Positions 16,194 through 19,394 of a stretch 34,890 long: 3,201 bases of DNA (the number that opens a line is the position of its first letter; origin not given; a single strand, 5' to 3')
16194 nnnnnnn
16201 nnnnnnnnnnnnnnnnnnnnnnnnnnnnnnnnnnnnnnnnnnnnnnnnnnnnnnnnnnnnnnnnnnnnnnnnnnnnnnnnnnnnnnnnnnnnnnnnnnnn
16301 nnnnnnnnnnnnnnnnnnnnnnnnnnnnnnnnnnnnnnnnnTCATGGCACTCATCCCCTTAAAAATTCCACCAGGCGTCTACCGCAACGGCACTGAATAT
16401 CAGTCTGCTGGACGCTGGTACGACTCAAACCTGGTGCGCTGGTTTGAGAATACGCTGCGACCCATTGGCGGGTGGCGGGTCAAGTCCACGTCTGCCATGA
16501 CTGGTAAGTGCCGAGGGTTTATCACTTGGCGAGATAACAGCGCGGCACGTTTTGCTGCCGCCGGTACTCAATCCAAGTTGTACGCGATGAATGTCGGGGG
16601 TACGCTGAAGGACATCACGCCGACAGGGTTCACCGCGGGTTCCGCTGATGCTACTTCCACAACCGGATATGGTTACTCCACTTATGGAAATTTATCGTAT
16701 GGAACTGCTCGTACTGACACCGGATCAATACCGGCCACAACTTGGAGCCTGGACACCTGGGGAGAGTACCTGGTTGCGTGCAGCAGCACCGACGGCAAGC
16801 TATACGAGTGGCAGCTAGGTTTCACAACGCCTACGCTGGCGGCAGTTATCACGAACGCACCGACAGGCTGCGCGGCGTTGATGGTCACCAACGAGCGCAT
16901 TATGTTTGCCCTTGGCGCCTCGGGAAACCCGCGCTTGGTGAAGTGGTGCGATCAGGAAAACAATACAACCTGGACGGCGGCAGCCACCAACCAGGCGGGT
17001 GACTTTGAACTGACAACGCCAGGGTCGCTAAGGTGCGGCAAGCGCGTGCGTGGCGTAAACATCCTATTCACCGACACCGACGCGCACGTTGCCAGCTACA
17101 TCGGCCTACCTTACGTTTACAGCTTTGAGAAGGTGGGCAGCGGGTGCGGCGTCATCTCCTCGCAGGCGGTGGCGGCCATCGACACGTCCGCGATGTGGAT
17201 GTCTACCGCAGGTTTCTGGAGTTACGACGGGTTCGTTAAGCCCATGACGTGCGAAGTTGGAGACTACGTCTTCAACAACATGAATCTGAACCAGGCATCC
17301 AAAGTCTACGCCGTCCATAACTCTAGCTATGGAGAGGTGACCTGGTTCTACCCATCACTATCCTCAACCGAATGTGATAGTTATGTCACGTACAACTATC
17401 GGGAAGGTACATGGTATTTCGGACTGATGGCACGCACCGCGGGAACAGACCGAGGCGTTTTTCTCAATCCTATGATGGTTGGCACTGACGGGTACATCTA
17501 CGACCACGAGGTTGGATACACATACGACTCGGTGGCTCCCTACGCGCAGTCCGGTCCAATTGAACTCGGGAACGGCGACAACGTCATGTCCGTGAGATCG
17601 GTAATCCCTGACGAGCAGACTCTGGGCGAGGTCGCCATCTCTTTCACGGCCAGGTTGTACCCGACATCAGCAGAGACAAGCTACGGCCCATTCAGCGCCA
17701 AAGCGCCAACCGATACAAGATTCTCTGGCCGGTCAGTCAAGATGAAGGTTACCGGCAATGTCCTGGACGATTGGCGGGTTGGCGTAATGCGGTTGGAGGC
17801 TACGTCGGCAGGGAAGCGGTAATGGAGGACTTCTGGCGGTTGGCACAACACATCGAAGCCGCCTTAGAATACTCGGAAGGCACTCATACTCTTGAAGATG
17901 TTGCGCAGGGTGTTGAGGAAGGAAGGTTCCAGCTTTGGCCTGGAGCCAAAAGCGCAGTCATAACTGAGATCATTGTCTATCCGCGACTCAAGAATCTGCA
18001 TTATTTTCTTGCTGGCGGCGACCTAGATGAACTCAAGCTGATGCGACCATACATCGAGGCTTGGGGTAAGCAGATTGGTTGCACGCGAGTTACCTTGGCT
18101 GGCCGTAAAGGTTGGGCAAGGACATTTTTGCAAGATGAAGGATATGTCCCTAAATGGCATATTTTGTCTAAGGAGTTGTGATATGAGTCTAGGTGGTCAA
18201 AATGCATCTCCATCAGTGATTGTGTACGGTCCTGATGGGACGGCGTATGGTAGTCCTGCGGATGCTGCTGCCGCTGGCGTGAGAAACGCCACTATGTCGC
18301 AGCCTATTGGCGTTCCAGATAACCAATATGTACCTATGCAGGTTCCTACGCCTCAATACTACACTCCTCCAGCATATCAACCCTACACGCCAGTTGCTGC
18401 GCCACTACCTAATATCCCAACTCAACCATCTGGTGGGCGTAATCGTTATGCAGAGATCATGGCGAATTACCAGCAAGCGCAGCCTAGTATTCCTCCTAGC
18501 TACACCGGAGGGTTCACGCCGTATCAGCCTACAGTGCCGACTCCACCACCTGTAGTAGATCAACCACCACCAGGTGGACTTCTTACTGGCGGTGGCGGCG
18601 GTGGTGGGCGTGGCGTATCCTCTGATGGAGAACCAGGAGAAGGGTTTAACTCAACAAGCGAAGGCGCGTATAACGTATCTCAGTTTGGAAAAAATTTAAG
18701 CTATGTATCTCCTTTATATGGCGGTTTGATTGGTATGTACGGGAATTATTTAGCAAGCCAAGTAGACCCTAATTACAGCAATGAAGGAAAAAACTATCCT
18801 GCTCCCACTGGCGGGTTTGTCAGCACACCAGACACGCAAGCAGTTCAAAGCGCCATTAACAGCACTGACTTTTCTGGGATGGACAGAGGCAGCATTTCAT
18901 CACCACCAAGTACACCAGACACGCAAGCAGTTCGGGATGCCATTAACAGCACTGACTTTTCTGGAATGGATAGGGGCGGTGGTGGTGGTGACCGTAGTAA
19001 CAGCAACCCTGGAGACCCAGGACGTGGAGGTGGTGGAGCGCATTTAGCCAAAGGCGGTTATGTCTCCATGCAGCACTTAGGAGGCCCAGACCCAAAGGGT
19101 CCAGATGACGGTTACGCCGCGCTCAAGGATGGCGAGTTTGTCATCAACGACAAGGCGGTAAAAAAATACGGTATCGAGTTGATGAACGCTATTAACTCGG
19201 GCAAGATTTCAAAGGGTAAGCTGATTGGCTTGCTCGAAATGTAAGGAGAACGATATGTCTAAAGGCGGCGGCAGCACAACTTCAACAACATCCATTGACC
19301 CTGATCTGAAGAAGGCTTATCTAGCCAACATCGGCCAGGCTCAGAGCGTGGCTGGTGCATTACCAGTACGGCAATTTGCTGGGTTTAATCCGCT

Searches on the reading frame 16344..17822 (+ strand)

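Call 19: search_protein_families(library=phrogs, proteins=[window:16344-17822:+], max_evalue=0.01)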
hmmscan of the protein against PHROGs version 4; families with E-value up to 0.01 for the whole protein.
window:16344-17822:+ (492 aa): 1 family
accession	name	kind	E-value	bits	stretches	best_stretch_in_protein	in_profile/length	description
phrog_3287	-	head and packaging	2.4e-84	285.1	1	3-492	5-524/524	virion structural protein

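Call 20: search_protein_families(library=pfam, proteins=[window:16344-17822:+], max_evalue=0.01)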
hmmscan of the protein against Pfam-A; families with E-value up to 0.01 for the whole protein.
window:16344-17822:+ (492 aa): 0 families

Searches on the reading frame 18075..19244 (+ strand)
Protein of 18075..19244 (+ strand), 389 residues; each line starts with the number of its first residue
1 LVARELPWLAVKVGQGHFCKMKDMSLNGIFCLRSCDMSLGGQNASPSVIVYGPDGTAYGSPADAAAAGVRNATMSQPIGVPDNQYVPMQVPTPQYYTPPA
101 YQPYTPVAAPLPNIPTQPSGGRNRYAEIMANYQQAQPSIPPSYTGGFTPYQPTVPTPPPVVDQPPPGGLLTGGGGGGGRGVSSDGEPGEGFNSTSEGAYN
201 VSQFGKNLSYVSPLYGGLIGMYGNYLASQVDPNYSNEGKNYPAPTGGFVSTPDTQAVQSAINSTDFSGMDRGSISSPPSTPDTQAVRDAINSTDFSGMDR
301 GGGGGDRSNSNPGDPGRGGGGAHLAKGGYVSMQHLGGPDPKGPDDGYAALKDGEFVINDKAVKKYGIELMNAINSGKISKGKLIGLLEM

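Call 33: search_protein_families(library=phrogs, proteins=[window:18075-19244:+], max_evalue=0.00001)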
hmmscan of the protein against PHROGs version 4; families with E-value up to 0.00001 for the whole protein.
window:18075-19244:+ (389 aa): 1 family
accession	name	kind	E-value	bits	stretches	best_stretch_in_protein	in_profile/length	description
phrog_10030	-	tail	3.6e-06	25.5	1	349-383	1672-1706/2105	tail length tape measure protein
